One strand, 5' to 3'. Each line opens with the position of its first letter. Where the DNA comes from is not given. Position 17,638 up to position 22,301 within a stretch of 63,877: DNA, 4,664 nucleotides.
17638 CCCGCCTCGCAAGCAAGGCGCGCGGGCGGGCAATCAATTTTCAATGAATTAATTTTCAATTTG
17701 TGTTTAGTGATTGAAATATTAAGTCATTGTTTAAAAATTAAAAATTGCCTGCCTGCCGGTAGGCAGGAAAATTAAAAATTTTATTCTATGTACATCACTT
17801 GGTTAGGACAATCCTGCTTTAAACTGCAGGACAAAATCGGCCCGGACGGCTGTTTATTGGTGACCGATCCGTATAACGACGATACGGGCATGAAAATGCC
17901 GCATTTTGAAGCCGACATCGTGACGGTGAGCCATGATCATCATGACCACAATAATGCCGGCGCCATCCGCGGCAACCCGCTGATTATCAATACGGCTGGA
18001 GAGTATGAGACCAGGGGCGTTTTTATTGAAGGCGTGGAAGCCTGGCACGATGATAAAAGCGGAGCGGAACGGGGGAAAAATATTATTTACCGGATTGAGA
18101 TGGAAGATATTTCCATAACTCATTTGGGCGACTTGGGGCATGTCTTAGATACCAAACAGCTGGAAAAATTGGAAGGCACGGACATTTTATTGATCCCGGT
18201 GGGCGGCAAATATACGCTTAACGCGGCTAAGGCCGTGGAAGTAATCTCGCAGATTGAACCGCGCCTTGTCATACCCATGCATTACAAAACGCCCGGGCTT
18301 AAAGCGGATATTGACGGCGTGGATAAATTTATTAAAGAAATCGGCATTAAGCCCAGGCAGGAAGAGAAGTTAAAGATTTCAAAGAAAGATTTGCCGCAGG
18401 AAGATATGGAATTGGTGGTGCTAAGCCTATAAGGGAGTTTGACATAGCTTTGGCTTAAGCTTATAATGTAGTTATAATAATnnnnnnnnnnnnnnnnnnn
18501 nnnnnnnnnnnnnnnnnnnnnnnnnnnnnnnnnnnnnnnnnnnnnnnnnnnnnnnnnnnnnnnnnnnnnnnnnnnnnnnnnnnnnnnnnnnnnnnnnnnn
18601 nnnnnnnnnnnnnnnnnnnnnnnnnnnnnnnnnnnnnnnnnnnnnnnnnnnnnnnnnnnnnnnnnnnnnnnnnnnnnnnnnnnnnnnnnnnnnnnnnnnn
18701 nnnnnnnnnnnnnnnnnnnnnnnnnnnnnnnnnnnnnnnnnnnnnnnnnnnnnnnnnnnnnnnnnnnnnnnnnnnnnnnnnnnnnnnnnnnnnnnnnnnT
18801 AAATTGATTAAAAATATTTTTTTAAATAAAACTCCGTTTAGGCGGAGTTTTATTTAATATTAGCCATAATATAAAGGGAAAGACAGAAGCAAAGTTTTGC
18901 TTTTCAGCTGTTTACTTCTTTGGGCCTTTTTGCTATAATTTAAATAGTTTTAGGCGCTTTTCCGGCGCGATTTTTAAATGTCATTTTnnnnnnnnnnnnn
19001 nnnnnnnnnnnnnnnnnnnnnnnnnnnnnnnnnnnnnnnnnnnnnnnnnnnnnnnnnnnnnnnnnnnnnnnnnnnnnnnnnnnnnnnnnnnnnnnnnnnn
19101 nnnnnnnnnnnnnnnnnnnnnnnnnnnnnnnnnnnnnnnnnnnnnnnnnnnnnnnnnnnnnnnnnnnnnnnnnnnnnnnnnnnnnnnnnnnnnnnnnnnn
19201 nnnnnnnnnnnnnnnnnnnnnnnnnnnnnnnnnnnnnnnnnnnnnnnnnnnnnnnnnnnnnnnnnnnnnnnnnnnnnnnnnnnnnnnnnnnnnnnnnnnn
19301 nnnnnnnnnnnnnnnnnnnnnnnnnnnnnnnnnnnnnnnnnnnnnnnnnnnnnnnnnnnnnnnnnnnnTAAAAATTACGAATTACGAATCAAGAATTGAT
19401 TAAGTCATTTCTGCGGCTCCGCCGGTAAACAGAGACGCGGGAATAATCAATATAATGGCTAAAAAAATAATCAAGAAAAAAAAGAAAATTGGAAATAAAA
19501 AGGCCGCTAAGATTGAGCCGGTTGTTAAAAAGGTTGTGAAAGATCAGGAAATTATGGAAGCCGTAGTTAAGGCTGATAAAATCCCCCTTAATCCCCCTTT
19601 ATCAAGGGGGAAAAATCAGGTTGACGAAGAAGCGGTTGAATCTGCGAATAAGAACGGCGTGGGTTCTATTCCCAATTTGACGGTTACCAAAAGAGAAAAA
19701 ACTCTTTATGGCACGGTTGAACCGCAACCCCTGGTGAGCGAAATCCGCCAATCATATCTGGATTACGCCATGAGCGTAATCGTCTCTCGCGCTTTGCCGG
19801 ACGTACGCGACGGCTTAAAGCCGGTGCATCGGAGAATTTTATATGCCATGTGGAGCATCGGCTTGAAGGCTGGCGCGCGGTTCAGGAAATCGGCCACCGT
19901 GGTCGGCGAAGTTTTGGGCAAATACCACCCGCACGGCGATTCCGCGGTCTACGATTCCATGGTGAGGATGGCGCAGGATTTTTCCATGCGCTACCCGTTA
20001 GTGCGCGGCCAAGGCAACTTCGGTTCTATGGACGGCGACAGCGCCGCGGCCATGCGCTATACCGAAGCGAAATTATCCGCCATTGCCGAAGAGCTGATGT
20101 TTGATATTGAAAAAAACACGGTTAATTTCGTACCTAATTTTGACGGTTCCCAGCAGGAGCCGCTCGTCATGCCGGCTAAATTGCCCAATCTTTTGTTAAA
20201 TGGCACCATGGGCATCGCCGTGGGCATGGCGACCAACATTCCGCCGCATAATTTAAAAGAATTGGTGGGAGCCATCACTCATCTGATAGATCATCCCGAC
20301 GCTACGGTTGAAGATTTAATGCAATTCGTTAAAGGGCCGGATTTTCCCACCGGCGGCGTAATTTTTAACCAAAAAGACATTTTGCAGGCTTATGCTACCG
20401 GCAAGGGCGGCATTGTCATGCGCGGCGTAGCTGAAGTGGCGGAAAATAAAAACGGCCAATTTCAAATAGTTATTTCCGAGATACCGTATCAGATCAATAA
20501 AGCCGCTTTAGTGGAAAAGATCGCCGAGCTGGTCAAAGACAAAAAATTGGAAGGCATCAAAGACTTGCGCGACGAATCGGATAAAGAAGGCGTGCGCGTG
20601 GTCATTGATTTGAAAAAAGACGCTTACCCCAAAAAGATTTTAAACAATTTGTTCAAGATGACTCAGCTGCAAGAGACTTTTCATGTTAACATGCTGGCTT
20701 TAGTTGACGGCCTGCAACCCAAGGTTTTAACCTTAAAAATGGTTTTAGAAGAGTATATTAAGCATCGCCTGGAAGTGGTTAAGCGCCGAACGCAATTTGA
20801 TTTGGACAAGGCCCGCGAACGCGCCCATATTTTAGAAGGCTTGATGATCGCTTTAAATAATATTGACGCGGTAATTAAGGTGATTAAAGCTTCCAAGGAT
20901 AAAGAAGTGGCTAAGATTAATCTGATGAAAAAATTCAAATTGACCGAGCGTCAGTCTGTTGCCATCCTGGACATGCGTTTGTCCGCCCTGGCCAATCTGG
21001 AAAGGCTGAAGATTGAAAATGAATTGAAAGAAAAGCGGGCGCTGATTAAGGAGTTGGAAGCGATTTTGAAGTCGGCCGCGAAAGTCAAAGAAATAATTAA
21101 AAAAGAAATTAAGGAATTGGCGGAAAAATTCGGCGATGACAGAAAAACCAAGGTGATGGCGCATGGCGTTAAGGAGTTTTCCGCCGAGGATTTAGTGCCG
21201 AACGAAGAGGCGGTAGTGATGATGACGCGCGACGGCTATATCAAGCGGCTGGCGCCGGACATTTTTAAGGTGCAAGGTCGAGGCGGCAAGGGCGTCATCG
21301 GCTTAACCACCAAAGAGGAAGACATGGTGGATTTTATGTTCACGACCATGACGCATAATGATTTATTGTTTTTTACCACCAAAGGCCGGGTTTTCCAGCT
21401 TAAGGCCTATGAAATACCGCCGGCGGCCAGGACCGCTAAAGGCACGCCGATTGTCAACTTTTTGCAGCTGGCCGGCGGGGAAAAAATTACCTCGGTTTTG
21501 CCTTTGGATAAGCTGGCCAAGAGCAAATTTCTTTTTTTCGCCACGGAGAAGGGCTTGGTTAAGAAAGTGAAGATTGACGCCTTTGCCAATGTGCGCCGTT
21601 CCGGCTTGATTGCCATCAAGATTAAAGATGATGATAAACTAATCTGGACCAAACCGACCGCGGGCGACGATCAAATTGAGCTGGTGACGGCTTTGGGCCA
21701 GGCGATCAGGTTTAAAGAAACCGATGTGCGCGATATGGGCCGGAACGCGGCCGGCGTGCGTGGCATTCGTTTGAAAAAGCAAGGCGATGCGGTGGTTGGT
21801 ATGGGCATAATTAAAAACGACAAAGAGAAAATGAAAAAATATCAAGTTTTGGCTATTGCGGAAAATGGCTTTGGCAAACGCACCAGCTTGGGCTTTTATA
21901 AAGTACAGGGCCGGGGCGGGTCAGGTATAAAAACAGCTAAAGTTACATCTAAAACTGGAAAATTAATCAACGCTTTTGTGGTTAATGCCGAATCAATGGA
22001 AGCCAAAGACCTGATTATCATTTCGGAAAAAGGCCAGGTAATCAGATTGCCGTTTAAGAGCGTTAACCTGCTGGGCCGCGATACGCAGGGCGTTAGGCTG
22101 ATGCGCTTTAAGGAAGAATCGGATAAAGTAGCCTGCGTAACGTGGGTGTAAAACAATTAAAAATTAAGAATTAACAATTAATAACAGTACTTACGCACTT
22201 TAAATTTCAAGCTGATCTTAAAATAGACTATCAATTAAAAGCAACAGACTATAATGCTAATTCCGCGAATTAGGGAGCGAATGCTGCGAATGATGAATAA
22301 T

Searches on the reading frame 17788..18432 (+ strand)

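Call 9: search_protein_families(library=pfam, proteins=[window:17788-18432:+], max_evalue=0.00001)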
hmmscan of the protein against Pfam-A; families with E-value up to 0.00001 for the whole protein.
window:17788-18432:+ (214 aa): 2 families
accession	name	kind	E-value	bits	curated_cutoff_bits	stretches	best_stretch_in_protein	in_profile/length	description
PF13483.12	Lactamase_B_3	-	5.4e-52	176.4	24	1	3-165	2-160/160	Beta-lactamase superfamily domain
PF12706.13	Lactamase_B_2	-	4.9e-10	39.8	27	1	71-166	94-200/200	Beta-lactamase superfamily domain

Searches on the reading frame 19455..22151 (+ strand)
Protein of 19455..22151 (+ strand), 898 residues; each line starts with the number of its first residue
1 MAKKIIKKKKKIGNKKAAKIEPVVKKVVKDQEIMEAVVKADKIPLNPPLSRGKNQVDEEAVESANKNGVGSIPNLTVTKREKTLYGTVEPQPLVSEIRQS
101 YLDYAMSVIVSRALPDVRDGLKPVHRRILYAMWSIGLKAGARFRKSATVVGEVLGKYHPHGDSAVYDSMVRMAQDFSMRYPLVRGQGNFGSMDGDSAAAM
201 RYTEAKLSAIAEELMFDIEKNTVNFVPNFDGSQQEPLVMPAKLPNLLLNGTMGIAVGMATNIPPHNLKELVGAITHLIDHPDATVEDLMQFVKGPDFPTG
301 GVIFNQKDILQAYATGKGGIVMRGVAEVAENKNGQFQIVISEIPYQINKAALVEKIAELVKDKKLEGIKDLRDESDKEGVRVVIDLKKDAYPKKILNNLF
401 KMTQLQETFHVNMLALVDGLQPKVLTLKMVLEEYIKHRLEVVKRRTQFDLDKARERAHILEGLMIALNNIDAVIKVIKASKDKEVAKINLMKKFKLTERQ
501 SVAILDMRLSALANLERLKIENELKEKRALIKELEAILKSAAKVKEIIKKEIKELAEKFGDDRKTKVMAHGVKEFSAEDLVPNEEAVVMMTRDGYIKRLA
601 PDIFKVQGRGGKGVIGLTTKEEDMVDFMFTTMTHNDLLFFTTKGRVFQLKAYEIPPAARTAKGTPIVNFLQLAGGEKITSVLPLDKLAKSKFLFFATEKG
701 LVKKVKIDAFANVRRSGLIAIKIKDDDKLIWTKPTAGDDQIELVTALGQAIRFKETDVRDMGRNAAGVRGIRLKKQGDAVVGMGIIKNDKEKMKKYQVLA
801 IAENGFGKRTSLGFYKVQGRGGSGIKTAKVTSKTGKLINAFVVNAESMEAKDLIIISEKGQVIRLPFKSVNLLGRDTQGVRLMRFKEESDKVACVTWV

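Call 10: search_protein_families(library=pfam, proteins=[window:19455-22151:+], max_evalue=0.00001)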
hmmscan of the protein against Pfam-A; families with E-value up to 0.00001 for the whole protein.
window:19455-22151:+ (898 aa): 2 families
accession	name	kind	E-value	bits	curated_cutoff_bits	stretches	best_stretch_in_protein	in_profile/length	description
PF00521.26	DNA_topoisoIV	-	1e-168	562.2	31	1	112-552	1-431/432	DNA gyrase/topoisomerase IV, subunit A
PF03989.18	DNA_gyraseA_C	-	2e-63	210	27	6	743-786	5-47/48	DNA gyrase C-terminal domain, beta-propeller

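Call 52: find_homologous_proteins(query=window:19455-22151:+, max_evalue=1e-50)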
Query window:19455-22151:+ (898 aa): 8000 proteins with E <= 1e-50 among 8000 candidates; the best 120 are listed.
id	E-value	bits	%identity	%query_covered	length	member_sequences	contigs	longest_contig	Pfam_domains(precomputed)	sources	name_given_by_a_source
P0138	0.0e+0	1947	100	100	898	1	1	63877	PF00521.27,PF03989.19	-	-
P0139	0.0e+0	1689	88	96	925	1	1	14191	PF00521.27,PF03989.19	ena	-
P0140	0.0e+0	1689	88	96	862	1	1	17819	PF00521.27,PF03989.19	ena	-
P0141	0.0e+0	1687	88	96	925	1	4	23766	PF00521.27,PF03989.19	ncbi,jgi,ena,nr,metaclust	ncbi:MAG: gyrase subunit A protein [Parcubacteria group bacterium GW2011_GWC2_42_12]|nr:MAG: gyrase 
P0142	0.0e+0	1686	90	95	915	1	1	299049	PF00521.27,PF03989.19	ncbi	-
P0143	0.0e+0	1671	88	95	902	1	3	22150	PF00521.27,PF03989.19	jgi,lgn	-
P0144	0.0e+0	1667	86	98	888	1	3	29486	PF00521.27,PF03989.19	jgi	jgi:DNA gyrase subunit A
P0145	0.0e+0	1659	84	100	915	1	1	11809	PF00521.27,PF03989.19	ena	-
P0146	0.0e+0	1659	86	96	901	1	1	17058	PF00521.27,PF03989.19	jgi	jgi:DNA gyrase subunit A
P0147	0.0e+0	1658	88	96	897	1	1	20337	PF00521.27,PF03989.19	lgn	-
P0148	0.0e+0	1656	84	100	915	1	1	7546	PF00521.27,PF03989.19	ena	-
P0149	0.0e+0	1656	88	95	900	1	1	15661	PF00521.27,PF03989.19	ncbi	ncbi:MAG: DNA gyrase subunit A [Candidatus Falkowbacteria bacterium]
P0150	0.0e+0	1654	85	99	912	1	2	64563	PF00521.27,PF03989.19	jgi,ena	-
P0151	0.0e+0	1653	88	94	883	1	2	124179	PF00521.27,PF03989.19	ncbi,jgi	jgi:DNA gyrase subunit A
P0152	0.0e+0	1652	87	94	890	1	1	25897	PF00521.27,PF03989.19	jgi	jgi:DNA gyrase subunit A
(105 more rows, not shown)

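Call 72: find_encoding_contigs(protein=P0142, flank=10000, max_places=2)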
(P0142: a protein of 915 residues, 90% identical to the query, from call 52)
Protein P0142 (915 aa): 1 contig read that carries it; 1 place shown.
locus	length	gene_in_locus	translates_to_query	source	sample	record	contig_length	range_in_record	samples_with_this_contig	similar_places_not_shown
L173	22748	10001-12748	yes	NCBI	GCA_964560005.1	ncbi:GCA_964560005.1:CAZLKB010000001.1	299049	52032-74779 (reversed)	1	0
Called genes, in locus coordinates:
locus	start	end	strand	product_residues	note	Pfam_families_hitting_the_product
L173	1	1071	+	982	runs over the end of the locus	PF00633:HHH, PF12836:HHH_3, PF03934:T2SSK (faint), PF00932:LTD, PF00801:PKD, PF18911:PKD_4, PF00932:LTD, PF01336:tRNA_anti-codon (faint)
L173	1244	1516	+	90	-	-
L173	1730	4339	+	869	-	PF13491:FtsK_4TM, PF17854:FtsK_alpha, PF01580:FtsK_SpoIIIE, PF09397:FtsK_gamma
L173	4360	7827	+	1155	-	-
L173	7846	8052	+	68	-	-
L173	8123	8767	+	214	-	PF13483:Lactamase_B_3, PF12706:Lactamase_B_2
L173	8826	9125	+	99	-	-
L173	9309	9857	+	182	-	-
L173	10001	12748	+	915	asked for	PF00521:DNA_topoisoIV, PF03989:DNA_gyraseA_C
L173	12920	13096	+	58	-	PF12797:Fer4_2 (weak), PF12837:Fer4_6 (weak), PF25160:LdpA_Fe-S-bd (faint), PF00037:Fer4 (weak), PF13459:Fer4_15, PF14697:Fer4_21 (weak), PF13370:Fer4_13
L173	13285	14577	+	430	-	PF01541:GIY-YIG, PF27096:UvrC_M, PF08459:UvrC_RNaseH_dom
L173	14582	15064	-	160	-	PF00583:Acetyltransf_1, PF13673:Acetyltransf_10 (weak), PF13508:Acetyltransf_7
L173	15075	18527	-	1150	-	PF00873:ACR_tran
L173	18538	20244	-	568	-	PF25919:BSH_CusB (faint), PF00364:Biotin_lipoyl (faint), PF25973:BSH_CzcB (faint), PF25997:BSH_YhbJ (faint), PF25917:BSH_RND (weak), PF25989:YknX_C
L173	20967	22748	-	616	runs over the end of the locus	PF00270:DEAD (weak), PF04851:ResIII, PF17757:UvrB_inter, PF27431:UvrB_3rd, PF00271:Helicase_C, PF12344:UvrB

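Call 73: find_encoding_contigs(protein=P0151, flank=10000, max_places=2)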
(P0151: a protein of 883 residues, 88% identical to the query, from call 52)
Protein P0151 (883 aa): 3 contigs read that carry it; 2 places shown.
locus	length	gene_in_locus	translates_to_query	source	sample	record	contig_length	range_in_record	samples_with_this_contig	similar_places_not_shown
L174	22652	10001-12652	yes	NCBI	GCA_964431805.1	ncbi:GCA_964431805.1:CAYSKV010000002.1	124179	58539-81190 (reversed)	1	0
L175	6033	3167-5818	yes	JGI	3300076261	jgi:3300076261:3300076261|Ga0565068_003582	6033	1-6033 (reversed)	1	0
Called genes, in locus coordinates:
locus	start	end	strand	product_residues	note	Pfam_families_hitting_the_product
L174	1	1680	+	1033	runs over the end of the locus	PF00932:LTD, PF00801:PKD, PF18911:PKD_4, PF00932:LTD, PF01336:tRNA_anti-codon (faint)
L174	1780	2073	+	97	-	PF00550:PP-binding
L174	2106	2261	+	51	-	-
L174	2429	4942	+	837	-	PF13491:FtsK_4TM, PF17854:FtsK_alpha, PF01580:FtsK_SpoIIIE, PF09397:FtsK_gamma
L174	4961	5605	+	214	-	PF13483:Lactamase_B_3, PF12706:Lactamase_B_2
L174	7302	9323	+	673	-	PF01344:Kelch_1, PF13415:Beta-prop_FBX42, PF13964:Beta-prop_Calicin, PF24681:Kelch_KLHDC2_KLHL20_DRC7, PF24981:Beta-prop_ATRN-LZTR1, PF25210:Kelch_FKB95, PF01344:Kelch_1, PF24681:Kelch_KLHDC2_KLHL20_DRC7, +9 more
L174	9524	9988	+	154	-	-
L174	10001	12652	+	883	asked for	PF00521:DNA_topoisoIV, PF03989:DNA_gyraseA_C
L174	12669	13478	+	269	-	PF00072:Response_reg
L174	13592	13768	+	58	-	PF12797:Fer4_2 (weak), PF12837:Fer4_6 (weak), PF13237:Fer4_10 (faint), PF25160:LdpA_Fe-S-bd (faint), PF00037:Fer4 (weak), PF13459:Fer4_15, PF13370:Fer4_13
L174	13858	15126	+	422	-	PF01541:GIY-YIG, PF27096:UvrC_M, PF08459:UvrC_RNaseH_dom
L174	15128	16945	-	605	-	PF00270:DEAD (weak), PF04851:ResIII, PF17757:UvrB_inter, PF27431:UvrB_3rd, PF00271:Helicase_C, PF12344:UvrB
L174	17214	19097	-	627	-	PF12229:PG_binding_4, PF04294:VanW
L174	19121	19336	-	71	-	PF11213:DUF3006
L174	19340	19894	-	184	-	PF00011:HSP20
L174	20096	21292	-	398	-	PF01368:DHH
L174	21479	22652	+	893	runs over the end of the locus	PF00133:tRNA-synt_1, PF09334:tRNA-synt_1g, PF00133:tRNA-synt_1, PF08264:Anticodon_1, PF10458:Val_tRNA-synt_C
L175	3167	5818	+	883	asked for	PF00521:DNA_topoisoIV, PF03989:DNA_gyraseA_C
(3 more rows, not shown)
